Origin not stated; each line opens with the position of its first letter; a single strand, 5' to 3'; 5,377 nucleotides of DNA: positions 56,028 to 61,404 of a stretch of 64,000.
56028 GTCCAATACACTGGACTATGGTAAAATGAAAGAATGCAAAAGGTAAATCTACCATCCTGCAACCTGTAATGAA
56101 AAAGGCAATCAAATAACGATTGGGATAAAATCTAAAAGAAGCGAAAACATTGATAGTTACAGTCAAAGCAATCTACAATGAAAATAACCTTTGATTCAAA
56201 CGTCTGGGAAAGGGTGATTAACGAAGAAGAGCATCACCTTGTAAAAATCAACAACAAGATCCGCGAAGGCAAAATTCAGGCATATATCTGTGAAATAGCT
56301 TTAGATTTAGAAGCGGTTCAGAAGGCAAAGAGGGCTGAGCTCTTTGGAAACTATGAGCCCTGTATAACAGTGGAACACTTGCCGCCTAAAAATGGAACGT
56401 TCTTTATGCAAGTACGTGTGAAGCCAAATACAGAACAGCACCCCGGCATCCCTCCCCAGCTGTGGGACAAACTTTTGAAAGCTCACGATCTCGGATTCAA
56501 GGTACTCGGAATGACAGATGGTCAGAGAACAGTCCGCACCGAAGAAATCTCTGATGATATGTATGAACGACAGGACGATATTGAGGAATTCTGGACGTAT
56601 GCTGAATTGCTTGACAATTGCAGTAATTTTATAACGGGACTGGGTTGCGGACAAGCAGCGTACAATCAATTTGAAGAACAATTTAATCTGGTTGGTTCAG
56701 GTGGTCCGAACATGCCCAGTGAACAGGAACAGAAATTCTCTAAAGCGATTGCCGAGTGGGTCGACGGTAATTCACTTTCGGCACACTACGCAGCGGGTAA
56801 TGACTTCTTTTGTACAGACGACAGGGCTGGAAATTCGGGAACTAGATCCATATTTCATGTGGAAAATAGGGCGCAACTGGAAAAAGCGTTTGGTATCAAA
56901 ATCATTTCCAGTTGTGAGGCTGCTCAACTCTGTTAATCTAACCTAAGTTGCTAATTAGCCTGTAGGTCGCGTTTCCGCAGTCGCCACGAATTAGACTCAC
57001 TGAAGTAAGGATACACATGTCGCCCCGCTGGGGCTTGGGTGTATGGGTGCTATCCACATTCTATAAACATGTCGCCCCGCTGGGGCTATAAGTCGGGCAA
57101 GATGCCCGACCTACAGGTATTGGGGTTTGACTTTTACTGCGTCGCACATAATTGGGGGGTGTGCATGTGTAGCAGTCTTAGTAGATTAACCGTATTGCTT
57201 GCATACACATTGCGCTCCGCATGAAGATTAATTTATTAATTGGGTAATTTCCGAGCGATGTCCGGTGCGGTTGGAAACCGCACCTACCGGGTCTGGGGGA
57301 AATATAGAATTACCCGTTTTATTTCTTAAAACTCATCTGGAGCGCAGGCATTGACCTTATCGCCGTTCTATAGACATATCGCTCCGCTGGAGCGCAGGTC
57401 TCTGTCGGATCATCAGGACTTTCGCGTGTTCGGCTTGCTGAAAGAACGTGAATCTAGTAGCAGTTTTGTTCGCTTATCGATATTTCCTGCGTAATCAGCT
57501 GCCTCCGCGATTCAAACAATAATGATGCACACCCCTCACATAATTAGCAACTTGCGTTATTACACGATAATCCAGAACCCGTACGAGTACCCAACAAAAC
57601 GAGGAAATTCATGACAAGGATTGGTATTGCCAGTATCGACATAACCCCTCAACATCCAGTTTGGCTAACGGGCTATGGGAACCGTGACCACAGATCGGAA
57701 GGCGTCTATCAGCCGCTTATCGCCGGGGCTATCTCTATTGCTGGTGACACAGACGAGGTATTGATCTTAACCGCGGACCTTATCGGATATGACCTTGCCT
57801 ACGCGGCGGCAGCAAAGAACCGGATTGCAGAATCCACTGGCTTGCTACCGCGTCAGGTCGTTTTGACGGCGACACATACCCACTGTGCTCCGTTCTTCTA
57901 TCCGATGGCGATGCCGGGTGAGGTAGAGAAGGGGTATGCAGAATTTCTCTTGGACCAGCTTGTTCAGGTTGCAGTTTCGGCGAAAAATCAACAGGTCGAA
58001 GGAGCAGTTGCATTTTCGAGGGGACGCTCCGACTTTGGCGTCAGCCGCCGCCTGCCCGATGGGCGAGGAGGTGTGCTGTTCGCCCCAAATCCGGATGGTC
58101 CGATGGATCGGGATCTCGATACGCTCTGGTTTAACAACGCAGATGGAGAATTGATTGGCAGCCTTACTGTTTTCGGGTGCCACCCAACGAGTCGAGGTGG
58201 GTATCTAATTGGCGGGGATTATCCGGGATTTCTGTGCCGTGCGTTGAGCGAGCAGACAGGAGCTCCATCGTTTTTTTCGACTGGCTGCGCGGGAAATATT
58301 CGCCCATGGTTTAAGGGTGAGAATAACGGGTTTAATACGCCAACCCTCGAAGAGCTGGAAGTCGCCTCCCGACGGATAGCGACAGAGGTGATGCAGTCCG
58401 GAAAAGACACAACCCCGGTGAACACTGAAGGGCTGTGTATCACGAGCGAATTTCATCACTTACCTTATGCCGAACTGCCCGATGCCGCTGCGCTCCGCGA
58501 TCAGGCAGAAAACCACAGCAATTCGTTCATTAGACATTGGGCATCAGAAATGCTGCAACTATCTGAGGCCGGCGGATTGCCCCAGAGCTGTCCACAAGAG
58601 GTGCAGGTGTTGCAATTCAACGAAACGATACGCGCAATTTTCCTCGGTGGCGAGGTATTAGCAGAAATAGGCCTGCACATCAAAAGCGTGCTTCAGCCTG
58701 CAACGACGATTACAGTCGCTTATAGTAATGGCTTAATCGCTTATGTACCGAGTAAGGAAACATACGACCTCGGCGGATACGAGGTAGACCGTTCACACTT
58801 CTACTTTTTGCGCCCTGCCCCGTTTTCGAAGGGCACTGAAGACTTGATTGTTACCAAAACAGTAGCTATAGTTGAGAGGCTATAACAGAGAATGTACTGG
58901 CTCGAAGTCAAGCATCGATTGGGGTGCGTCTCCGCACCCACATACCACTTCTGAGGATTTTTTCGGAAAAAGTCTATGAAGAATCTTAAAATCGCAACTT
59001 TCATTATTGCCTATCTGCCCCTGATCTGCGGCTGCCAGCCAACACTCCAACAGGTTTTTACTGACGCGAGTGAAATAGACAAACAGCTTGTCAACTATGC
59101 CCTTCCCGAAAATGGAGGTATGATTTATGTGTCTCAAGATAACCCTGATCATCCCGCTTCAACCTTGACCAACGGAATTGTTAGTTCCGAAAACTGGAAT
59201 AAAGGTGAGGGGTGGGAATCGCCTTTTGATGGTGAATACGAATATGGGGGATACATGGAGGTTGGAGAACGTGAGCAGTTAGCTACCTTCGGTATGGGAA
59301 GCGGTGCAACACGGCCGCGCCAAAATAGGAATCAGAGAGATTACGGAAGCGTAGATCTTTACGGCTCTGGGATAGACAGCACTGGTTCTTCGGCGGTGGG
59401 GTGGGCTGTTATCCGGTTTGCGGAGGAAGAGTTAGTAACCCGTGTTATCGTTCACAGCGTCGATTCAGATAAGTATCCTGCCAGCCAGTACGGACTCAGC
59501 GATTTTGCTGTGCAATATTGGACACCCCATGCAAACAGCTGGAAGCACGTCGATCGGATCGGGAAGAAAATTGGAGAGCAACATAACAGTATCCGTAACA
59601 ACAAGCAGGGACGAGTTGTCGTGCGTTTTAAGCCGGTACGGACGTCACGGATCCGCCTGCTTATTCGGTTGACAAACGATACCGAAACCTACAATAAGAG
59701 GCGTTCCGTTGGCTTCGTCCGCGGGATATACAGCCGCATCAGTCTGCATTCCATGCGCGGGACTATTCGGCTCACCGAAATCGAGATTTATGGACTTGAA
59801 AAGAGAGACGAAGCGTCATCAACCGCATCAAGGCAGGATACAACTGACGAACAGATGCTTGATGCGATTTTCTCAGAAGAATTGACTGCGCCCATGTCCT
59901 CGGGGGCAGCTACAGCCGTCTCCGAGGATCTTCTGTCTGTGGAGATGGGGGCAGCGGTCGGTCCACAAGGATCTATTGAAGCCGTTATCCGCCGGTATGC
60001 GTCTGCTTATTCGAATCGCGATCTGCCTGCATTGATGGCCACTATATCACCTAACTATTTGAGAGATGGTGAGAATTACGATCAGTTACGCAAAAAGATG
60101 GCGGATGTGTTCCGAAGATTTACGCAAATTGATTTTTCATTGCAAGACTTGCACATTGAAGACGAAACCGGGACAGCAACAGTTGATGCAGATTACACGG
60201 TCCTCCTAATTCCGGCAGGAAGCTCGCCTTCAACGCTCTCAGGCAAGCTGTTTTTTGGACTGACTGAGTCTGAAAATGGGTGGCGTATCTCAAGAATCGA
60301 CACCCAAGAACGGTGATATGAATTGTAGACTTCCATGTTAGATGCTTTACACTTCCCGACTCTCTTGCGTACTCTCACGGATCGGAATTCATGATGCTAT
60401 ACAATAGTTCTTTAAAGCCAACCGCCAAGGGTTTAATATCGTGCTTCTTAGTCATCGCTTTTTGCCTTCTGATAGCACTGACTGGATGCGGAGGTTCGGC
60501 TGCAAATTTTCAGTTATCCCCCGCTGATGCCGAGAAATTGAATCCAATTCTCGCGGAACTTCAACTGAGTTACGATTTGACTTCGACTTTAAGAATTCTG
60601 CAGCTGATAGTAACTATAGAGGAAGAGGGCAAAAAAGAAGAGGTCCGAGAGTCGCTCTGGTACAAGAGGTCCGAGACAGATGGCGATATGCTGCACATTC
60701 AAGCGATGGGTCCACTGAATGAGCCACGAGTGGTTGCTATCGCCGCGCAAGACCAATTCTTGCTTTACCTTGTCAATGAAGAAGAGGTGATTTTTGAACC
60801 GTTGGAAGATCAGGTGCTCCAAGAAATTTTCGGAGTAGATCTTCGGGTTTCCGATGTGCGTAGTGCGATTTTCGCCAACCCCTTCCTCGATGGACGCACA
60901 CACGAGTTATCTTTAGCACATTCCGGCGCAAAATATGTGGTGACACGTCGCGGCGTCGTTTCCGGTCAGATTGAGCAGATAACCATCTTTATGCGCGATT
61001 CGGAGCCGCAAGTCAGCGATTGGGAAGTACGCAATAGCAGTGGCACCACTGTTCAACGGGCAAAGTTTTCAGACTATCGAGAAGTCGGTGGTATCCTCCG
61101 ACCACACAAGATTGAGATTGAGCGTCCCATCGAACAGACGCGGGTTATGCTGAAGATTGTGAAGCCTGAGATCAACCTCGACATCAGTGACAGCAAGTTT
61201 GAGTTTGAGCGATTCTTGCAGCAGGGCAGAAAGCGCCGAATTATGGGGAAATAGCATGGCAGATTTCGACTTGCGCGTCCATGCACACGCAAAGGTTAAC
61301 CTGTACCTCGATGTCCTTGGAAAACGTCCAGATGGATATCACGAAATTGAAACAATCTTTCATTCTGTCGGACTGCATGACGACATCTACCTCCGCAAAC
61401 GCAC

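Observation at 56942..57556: Family-2 MITE-like elements are modular composites: a 175-bp internal block is shared almost exactly between copies a and d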

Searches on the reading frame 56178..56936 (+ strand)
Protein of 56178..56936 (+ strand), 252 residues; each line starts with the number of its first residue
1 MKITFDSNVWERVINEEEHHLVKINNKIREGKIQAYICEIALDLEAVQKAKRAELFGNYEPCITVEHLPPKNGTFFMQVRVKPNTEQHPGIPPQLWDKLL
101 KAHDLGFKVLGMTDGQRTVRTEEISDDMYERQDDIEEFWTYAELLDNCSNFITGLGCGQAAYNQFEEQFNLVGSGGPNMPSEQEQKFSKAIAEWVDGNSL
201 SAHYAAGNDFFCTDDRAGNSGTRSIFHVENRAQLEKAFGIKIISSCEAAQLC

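Call 51: find_encoding_contigs(protein=window:56178-56936:+, flank=6000, max_places=6)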
Protein window:56178-56936:+ (252 aa): 1 contig read that carries it; 1 place shown.
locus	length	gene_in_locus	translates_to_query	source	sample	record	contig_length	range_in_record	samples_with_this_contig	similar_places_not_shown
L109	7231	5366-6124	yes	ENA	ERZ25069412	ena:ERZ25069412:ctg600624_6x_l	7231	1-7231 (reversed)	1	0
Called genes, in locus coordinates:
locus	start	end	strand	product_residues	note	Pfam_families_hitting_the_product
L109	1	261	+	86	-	?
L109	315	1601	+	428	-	PF01844:HNH (weak), PF13391:HNH_2 (faint), PF23310:TPR_27 (faint), PF08238:Sel1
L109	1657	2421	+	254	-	PF09509:Hypoth_Ymh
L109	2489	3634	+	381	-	PF01844:HNH (weak), PF08238:Sel1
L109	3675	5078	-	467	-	PF00330:Aconitase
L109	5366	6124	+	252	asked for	-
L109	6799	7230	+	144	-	?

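Call 58: search_protein_families(library=pfam, proteins=[window:56178-56936:+], max_evalue=0.001)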
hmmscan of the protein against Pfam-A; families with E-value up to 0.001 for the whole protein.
window:56178-56936:+ (252 aa): 0 families

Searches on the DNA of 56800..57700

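Call 90: search_rna_families(source=window, start=56800, end=57700, threshold=evalue, max_evalue=1)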
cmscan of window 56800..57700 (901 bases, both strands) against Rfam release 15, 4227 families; matches with E-value up to 1: 0.
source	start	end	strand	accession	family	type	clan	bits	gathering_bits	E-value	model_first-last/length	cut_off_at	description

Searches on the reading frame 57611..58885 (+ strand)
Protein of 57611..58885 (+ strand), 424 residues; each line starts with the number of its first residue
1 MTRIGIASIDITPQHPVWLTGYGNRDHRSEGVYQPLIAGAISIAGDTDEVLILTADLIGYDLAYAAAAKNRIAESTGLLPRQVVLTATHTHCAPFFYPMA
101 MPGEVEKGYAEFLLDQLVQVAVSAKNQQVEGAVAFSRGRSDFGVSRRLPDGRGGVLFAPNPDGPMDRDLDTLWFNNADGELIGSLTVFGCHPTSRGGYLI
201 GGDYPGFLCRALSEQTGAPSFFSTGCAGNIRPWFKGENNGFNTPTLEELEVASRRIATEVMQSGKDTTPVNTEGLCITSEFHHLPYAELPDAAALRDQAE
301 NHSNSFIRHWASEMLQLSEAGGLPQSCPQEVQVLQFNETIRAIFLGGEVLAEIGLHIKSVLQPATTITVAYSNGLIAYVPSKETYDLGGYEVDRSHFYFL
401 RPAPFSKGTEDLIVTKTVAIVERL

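Call 20: find_encoding_contigs(protein=window:57611-58885:+, flank=10000, max_places=6)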
Protein window:57611-58885:+ (424 aa): no gene with exactly this product is on record in the collection.

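Call 58: search_protein_families(library=pfam, proteins=[window:57611-58885:+], max_evalue=0.001)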
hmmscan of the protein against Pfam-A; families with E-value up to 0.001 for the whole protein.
window:57611-58885:+ (424 aa): 1 family
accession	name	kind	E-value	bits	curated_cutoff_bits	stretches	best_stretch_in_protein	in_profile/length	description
PF04734.18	Ceramidase_alk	-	3.9e-09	36.1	32.1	1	4-203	3-217/509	Neutral/alkaline non-lysosomal ceramidase, N-terminal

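Call 91: find_homologous_proteins(query=window:57611-58885:+, max_evalue=1e-80)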
Query window:57611-58885:+ (424 aa): 197 proteins with E <= 1e-80 among 8000 candidates; the best 120 are listed.
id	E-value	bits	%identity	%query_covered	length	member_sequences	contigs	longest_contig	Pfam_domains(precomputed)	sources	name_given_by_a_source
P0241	2.4e-278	941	97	100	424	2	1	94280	PF04734.19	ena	-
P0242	1.5e-268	909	94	100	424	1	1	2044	PF04734.19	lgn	-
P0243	3.7e-267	904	93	100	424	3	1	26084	PF04734.19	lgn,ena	-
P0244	3.0e-266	901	93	100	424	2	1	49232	PF04734.19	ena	-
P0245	1.1e-264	896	92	100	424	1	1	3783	PF04734.19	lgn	-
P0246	1.8e-255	866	88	100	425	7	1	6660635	PF04734.19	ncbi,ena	-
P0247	4.3e-254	861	87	100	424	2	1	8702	PF04734.19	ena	-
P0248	1.7e-253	859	87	100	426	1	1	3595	PF04734.19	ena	-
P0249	9.3e-253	857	86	100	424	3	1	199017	PF04734.19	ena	-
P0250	1.1e-252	856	87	100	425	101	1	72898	PF04734.19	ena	-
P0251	5.2e-252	854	87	100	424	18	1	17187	PF04734.19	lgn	-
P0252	6.0e-252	854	87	100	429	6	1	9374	PF04734.19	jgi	jgi:hypothetical protein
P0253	1.2e-251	853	87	99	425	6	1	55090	PF04734.19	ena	-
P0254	1.7e-251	853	86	100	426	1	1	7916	PF04734.19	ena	-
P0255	2.2e-251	852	87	100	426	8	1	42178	PF04734.19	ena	-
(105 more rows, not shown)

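Call 92: find_encoding_contigs(protein=P0241, flank=6000, max_places=2)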
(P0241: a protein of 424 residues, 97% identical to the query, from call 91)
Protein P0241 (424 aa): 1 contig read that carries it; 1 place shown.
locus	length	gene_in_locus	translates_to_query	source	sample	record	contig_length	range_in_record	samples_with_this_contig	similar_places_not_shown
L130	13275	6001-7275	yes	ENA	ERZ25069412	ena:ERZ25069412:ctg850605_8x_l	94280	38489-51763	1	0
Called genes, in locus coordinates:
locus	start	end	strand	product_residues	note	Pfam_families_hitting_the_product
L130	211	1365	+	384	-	PF07992:Pyr_redox_2 (faint), PF00890:FAD_binding_2 (faint), PF01266:DAO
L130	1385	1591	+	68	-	PF02597:ThiS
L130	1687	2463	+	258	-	PF05690:ThiG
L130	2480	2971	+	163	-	-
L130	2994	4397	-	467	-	PF00330:Aconitase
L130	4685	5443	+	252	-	-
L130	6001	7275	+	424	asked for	PF04734:Ceramidase_alk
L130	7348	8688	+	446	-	-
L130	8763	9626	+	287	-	PF14125:DUF4292 (weak)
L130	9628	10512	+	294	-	PF00288:GHMP_kinases_N, PF08544:GHMP_kinases_C (weak)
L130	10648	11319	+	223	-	PF01386:Ribosomal_L25p, PF14693:Ribosomal_TL5_C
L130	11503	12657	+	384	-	PF07833:Cu_amine_oxidN1, PF01520:Amidase_3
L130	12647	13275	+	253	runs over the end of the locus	PF10646:Germane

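Call 93: find_encoding_contigs(protein=P0244, flank=6000, max_places=2)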
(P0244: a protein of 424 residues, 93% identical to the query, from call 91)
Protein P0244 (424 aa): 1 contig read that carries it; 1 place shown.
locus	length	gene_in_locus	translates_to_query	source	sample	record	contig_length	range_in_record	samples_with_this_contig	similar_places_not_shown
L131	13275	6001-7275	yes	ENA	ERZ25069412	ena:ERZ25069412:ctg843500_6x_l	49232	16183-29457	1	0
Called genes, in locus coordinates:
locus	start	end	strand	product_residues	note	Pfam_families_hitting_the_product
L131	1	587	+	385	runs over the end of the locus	PF00890:FAD_binding_2 (faint), PF01266:DAO, PF07992:Pyr_redox_2 (faint), PF13450:NAD_binding_8 (weak)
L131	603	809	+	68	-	PF02597:ThiS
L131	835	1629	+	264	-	PF01555:N6_N4_Mtase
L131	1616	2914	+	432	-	PF05690:ThiG, PF08238:Sel1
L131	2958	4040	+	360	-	PF01844:HNH (weak), PF08238:Sel1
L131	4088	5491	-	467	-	PF00330:Aconitase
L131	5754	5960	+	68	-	-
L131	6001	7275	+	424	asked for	PF04734:Ceramidase_alk (weak)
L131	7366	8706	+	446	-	PF13474:SnoaL_3 (faint)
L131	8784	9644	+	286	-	-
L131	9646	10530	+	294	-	PF00288:GHMP_kinases_N, PF08544:GHMP_kinases_C (weak)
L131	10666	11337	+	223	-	PF01386:Ribosomal_L25p, PF14693:Ribosomal_TL5_C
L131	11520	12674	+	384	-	PF07833:Cu_amine_oxidN1, PF01520:Amidase_3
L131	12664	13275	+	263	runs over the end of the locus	PF10646:Germane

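Call 94: find_encoding_contigs(protein=P0246, flank=6000, max_places=2)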
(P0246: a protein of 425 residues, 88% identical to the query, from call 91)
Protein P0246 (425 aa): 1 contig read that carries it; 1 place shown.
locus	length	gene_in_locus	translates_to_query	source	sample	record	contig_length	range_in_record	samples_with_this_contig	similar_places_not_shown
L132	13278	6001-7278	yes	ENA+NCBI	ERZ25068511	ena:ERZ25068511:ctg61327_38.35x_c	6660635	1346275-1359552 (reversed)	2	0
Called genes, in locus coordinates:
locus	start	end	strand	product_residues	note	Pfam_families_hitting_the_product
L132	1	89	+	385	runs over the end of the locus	PF00890:FAD_binding_2 (faint), PF01266:DAO, PF07992:Pyr_redox_2 (faint), PF13450:NAD_binding_8 (weak)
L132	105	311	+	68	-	PF02597:ThiS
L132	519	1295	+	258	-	PF05690:ThiG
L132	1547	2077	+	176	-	-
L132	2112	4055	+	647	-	-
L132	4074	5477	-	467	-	PF00330:Aconitase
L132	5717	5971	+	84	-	-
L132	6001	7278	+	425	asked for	PF04734:Ceramidase_alk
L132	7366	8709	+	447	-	PF13474:SnoaL_3 (faint)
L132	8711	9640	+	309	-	PF17131:TP_0789-like (weak)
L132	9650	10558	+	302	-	PF00288:GHMP_kinases_N, PF08544:GHMP_kinases_C (weak)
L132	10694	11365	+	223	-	PF01386:Ribosomal_L25p, PF14693:Ribosomal_TL5_C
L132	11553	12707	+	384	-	PF07833:Cu_amine_oxidN1, PF01520:Amidase_3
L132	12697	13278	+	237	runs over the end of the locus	PF10646:Germane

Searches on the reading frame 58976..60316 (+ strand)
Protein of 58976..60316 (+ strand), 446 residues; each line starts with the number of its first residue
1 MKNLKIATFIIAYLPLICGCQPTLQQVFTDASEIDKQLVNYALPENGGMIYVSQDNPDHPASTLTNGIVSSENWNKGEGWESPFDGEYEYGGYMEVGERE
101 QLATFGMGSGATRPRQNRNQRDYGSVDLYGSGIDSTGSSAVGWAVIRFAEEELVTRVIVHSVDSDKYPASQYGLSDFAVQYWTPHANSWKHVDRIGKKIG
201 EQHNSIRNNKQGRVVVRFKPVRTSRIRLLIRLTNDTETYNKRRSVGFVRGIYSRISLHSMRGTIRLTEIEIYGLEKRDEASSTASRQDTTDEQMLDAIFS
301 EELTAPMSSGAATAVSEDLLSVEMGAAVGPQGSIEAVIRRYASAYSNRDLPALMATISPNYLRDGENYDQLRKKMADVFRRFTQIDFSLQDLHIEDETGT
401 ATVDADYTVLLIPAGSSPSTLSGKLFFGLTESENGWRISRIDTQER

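Call 84: search_protein_families(library=pfam, proteins=[window:58976-60316:+], max_evalue=0.0001)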
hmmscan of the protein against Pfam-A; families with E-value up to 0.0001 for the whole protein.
window:58976-60316:+ (446 aa): 2 families
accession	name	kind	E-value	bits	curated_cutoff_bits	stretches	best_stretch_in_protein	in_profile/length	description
PF13474.12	SnoaL_3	-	4e-06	27.6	22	1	334-439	1-112/121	SnoaL-like domain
PF12680.13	SnoaL_2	-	8.6e-05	23.5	27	0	338-427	1-92/102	SnoaL-like domain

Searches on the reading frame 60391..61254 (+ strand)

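Call 84: search_protein_families(library=pfam, proteins=[window:60391-61254:+], max_evalue=0.0001)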
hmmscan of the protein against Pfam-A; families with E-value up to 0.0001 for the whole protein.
window:60391-61254:+ (287 aa): 1 family
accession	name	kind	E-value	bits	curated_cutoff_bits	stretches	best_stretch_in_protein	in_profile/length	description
PF14125.13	DUF4292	-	1.4e-06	28.5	23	1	142-273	75-201/209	Domain of unknown function (DUF4292)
